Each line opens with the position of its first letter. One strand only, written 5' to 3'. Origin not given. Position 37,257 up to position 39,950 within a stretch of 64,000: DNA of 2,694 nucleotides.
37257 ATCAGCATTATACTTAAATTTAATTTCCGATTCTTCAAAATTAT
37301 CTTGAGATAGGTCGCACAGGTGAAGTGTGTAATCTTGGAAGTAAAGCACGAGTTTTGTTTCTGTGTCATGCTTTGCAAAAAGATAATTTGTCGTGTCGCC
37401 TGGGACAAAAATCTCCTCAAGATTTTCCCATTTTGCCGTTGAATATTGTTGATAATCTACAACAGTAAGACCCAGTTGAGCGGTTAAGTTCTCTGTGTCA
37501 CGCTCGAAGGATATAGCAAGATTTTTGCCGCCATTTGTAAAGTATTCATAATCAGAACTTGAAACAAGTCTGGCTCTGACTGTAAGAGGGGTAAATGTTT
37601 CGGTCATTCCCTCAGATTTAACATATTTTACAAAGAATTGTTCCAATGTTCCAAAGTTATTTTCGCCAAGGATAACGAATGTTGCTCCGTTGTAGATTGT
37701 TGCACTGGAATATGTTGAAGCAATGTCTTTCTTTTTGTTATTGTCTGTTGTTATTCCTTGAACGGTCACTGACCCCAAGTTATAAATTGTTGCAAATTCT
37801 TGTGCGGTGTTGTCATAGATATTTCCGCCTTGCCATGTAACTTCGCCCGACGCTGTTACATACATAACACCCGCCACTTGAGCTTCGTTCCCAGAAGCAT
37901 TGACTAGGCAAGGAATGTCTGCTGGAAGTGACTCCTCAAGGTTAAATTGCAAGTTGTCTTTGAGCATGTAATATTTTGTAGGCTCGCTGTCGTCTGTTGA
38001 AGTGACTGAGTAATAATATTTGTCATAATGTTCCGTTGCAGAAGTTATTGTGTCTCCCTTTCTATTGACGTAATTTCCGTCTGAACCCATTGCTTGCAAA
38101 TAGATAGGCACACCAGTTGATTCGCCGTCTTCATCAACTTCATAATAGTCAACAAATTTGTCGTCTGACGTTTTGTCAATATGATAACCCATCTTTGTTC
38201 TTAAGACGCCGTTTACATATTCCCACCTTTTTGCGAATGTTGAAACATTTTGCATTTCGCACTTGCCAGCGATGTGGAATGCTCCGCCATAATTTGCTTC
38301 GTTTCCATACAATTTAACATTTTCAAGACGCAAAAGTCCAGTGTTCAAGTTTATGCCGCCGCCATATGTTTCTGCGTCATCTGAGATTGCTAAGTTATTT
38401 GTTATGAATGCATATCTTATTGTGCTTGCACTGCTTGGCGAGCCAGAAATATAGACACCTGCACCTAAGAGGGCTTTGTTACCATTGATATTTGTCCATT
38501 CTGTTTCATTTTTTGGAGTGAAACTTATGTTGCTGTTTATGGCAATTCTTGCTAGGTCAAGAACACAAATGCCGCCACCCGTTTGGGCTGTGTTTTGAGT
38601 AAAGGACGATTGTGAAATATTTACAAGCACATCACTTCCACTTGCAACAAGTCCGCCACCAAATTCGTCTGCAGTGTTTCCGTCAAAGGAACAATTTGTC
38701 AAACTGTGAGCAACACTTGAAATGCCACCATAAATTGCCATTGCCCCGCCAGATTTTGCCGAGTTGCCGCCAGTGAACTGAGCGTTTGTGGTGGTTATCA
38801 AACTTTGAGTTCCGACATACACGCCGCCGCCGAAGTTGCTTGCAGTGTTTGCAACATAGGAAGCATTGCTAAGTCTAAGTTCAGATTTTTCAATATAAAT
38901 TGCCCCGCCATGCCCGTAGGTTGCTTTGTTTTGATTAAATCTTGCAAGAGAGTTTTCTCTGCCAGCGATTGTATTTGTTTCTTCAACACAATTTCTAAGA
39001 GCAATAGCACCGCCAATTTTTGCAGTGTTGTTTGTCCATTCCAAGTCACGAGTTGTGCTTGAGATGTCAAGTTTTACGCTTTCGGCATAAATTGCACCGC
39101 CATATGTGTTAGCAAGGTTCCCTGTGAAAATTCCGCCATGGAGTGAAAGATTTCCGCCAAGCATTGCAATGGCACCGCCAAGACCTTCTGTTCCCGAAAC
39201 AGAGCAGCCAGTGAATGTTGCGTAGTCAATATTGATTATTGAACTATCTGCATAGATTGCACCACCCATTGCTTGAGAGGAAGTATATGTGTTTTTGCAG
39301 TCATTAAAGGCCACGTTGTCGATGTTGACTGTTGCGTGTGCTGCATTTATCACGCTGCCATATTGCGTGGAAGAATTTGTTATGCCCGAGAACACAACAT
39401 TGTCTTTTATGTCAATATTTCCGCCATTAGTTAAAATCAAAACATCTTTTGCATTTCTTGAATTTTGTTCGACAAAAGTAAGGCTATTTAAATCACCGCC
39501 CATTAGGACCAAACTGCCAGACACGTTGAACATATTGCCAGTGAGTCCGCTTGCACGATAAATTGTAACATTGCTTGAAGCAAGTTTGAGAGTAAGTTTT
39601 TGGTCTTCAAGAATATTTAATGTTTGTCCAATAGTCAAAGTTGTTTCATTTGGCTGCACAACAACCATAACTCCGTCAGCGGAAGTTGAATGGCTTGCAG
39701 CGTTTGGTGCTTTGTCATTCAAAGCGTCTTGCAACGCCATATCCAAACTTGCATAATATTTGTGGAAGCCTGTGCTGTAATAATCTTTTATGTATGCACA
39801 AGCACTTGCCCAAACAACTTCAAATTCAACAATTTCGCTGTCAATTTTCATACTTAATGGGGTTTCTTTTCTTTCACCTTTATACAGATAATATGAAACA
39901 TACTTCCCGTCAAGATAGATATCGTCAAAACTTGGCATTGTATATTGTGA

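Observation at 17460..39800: Seven beta-helix cassettes share a cap-repeat-tail layout; three alternate with Flg_new linkers and four are fused head to tail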

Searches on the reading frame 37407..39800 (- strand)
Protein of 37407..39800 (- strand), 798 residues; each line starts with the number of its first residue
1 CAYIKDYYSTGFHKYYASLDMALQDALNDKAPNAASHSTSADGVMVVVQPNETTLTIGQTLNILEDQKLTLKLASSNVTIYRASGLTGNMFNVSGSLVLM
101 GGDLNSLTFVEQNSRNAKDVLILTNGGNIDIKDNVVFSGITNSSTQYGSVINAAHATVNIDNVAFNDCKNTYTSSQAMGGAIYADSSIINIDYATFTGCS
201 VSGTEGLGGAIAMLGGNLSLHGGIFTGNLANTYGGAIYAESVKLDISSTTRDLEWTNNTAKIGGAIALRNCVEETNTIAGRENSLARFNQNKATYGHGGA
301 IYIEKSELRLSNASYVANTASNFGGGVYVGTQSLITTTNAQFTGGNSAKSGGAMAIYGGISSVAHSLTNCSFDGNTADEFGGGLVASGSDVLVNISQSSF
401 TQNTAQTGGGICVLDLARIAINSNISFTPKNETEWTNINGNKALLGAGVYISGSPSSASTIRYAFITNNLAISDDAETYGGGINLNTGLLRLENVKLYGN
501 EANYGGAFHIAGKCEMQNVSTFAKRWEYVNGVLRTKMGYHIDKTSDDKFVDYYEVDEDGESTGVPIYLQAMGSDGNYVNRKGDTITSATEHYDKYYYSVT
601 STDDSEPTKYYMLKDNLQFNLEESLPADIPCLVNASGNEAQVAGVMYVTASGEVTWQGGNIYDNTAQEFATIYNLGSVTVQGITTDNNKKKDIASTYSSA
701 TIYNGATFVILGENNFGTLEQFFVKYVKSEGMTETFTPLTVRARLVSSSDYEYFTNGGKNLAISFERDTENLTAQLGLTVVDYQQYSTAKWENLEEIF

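Call 10: search_protein_families(library=pfam, proteins=[window:37407-39800:-], max_evalue=1)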
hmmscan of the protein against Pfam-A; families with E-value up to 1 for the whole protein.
window:37407-39800:- (798 aa): 1 family
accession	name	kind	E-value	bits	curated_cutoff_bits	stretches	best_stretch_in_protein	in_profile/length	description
PF02415.23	Chlam_PMP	-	0.039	14.7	20.6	3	224-240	3-19/19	Chlamydia polymorphic membrane protein (Chlamydia_PMP) repeat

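Call 86: search_protein_families(library=ncbifam, proteins=[window:37407-39800:-], max_evalue=1)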
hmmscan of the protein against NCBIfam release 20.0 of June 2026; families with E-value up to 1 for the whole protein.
window:37407-39800:- (798 aa): 1 family
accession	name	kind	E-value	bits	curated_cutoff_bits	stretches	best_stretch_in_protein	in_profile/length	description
TIGR01376.1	POMP_repeat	repeat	1.5e-08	34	15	3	225-242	7-25/28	polymorphic outer membrane protein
